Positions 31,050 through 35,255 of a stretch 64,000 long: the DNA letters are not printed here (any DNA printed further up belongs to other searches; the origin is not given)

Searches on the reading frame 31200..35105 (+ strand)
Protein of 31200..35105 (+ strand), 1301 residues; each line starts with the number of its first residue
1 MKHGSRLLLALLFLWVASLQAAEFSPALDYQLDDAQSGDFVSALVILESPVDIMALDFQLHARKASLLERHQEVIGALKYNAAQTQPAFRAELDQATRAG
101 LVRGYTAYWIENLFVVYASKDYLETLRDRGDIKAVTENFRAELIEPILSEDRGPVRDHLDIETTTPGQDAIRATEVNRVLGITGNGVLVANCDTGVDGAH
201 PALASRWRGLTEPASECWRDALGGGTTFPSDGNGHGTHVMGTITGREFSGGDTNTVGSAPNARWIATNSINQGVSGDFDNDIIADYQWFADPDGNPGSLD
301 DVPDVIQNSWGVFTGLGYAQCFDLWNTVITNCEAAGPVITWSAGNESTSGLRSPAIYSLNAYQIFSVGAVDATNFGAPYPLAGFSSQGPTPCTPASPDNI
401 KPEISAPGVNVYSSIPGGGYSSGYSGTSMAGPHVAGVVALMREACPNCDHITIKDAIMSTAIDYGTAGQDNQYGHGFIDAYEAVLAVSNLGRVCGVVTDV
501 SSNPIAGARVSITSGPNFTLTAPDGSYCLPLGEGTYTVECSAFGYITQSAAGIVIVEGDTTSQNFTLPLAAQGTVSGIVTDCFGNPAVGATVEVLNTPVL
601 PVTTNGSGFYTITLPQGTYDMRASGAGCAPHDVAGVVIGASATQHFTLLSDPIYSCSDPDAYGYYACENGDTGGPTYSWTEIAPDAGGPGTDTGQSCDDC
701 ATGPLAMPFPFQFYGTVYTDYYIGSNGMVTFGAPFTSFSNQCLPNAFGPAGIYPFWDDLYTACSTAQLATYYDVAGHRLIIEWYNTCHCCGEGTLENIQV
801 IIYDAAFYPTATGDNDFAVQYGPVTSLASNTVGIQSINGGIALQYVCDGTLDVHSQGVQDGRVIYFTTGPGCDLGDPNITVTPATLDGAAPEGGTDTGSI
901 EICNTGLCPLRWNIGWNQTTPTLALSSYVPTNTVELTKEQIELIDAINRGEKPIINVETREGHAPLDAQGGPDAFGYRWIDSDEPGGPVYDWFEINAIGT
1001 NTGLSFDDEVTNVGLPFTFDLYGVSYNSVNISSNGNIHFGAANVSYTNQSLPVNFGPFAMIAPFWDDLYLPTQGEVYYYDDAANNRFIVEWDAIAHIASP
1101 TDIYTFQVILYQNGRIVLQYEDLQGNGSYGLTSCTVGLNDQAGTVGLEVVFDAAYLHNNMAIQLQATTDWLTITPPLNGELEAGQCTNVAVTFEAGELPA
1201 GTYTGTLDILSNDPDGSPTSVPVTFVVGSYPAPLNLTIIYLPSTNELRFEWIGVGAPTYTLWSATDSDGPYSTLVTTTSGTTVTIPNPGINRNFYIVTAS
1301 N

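Call 85: search_protein_families(library=ncbifam, proteins=[window:31200-35105:+], max_evalue=0.0001)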
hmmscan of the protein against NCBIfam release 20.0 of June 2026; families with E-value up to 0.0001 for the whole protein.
window:31200-35105:+ (1301 aa): 6 families
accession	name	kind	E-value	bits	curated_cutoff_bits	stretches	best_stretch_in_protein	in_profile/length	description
TIGR03921.1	T7SS_mycosin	equivalog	4.4e-26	91.8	278.75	1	183-485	11-286/353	type VII secretion-associated serine protease mycosin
NF051851.1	AtpSerPepEprS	equivalog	4.2e-13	48.3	1700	1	404-478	281-357/988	autotransporter serine peptidase EprS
NF040553.1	SGO_0316_fam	subfamily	7.4e-09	33.8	1400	1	399-461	666-735/1486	SGO_0316/SGO_0317 family LPXTG-anchored serine peptidase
TIGR04056.1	OMP_RagA_SusC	subfamily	9.1e-08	30.9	368.25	0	493-550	3-59/981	SusC/RagA family TonB-linked outer membrane protein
NF040809.1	germ_prot_CspBA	exception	2.8e-07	28.6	1250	1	400-441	432-472/1099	bifunctional germination protease/germinant receptor pseudoprotease CspBA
NF033595.1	denti_PrtP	equivalog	6.8e-07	28.3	300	1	404-489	414-507/606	dentilisin complex serine proteinase subunit PrtP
